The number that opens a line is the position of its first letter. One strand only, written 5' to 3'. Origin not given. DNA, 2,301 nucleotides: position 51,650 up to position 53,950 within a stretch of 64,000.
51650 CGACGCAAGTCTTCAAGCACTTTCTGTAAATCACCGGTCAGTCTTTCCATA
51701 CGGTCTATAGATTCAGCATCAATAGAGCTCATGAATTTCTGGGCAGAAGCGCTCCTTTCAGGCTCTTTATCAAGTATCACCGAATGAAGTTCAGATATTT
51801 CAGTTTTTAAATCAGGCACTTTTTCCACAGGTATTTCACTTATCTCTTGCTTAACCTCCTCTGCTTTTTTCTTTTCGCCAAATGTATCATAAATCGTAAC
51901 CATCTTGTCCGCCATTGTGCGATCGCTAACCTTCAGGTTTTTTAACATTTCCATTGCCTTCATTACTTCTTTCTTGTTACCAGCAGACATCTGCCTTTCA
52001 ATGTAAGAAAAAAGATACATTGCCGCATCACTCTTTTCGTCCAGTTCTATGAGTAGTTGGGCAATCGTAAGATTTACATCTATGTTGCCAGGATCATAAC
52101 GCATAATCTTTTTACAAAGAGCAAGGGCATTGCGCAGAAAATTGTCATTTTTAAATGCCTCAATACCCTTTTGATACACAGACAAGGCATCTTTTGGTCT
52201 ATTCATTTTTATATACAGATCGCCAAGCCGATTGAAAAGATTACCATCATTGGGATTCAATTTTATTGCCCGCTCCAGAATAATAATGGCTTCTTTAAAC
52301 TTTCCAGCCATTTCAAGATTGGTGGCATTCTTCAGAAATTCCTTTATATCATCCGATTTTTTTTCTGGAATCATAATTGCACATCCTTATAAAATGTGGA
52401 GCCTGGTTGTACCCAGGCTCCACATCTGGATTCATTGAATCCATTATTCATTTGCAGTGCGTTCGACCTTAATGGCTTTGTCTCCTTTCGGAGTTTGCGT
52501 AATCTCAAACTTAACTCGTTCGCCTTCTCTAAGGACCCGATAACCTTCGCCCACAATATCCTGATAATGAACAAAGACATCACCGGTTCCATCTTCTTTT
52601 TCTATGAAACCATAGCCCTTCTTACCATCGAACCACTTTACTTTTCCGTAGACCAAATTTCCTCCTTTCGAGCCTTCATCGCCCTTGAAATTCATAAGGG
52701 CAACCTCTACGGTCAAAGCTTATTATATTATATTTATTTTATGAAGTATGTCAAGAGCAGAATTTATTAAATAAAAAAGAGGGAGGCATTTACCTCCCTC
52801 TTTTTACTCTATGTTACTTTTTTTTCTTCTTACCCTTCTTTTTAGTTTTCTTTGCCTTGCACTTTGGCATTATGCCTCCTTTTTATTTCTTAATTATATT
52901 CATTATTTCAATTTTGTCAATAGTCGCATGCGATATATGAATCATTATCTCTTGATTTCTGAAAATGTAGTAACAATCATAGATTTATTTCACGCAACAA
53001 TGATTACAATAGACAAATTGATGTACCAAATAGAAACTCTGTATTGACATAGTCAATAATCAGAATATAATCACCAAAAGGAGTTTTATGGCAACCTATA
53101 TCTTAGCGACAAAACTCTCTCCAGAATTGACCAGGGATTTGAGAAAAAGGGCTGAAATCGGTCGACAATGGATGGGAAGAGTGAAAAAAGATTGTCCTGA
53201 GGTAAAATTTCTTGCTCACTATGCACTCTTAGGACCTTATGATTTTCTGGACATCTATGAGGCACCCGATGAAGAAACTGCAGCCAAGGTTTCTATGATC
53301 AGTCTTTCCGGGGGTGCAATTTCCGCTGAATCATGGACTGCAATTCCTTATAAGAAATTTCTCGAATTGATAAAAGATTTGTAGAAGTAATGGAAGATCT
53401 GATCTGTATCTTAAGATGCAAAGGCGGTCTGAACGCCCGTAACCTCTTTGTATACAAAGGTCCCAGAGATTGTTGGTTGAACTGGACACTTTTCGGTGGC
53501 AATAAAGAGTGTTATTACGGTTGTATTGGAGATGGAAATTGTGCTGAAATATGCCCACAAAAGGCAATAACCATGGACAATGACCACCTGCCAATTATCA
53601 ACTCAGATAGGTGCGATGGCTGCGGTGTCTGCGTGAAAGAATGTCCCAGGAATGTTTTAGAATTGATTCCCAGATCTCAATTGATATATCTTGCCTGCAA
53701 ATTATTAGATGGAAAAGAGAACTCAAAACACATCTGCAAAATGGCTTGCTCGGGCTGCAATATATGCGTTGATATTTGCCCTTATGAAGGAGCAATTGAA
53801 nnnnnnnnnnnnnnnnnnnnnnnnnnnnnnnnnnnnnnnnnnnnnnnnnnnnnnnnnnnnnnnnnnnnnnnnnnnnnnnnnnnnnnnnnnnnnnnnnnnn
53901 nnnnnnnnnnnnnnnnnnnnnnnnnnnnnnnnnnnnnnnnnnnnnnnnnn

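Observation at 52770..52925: Stand-alone, strongly signalled 18-aa polylysine mini-gene next to csp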

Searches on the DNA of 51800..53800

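Call 4: search_rna_families(source=window, start=51800, end=53800, threshold=evalue, max_evalue=10)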
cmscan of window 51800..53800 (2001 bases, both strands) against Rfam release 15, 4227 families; matches with E-value up to 10: 20.
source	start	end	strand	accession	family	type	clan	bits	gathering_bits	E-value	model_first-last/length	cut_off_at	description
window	52716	52812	+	RF02029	sraA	Gene; sRNA;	-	28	56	0.12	1-95/95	no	sraA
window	52773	52846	-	RF02728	HrrF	Gene; sRNA;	-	25.8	77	0.086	1-116/116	no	Haemophilus regulatory RNA responsive to iron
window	52723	52802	-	RF02527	SSRC38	Gene; sRNA;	-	22.6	80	0.35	1-166/166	no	Streptococcus sRNA SSRC38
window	52769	52835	-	RF02029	sraA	Gene; sRNA;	-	20.5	56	4.4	1-95/95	no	sraA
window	52668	52812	+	RF02053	STnc430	Gene; sRNA;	-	20.2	47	3.7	1-162/162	no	Enterobacterial sRNA STnc430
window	52756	52840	+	RF01479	rli48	Gene; sRNA;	-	19.9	100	2.1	1-149/149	no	Listeria sRNA rli48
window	52654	52755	-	RF01054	preQ1-II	Cis-reg; riboswitch;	-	19.4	47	5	1-99/99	no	PreQ1-II (pre queuosine) riboswitch aptamer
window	53193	53253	+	RF00603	SNORD23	Gene; snRNA; snoRNA; CD-box;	-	19.3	64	0.52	1-110/110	no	Small nucleolar RNA SNORD23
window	53539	53597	-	RF02419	Spd-sr37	Gene; sRNA;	-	18.8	45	4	1-67/67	no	Streptococcus sRNA Spd-sr37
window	52693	52806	+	RF00548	U11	Gene; snRNA; splicing;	CL00005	18.5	39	2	1-134/134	no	U11 spliceosomal RNA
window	52766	52846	-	RF00558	L20_leader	Cis-reg; leader;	-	18.4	58.7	1.8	1-127/127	no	Ribosomal protein L20 leader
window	52764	52825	+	RF01808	MicX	Gene; sRNA;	-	18.2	75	0.43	1-194/194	no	MicX Vibrio cholerae sRNA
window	52679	52821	+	RF01253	snR46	Gene; snRNA; snoRNA; HACA-box;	CL00021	17.5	43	2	1-197/197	no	Small nucleolar RNA snR46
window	52708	52804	+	RF01240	snR85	Gene; snRNA; snoRNA; HACA-box;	CL00024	16.7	37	4.3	1-180/180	no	Small nucleolar RNA snR85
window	52389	52476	-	RF00115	McaS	Gene; sRNA;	CL00106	16.6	42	9.7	1-96/96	no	McaS/IsrA RNA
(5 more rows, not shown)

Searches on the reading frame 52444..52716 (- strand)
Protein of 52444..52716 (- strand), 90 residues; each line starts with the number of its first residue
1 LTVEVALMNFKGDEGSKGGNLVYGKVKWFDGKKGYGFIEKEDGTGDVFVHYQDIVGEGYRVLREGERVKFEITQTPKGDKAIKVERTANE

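Call 9: search_protein_families(library=pfam, proteins=[window:52444-52716:-])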
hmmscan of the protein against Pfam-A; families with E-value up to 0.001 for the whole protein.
window:52444-52716:- (90 aa): 1 family
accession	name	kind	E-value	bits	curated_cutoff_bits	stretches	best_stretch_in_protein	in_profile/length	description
PF00313.28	CSD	-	1.5e-25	89.3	27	1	23-86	2-65/66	'Cold-shock' DNA-binding domain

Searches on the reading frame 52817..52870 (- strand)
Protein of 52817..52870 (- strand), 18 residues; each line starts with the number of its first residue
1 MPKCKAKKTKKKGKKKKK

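Call 40: search_solved_structures(query=A1, max_evalue=10, show_alignments=5)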
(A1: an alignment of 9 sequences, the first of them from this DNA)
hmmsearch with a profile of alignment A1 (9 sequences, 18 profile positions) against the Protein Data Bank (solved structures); distinct sequences matched with E-value up to 10: 0.
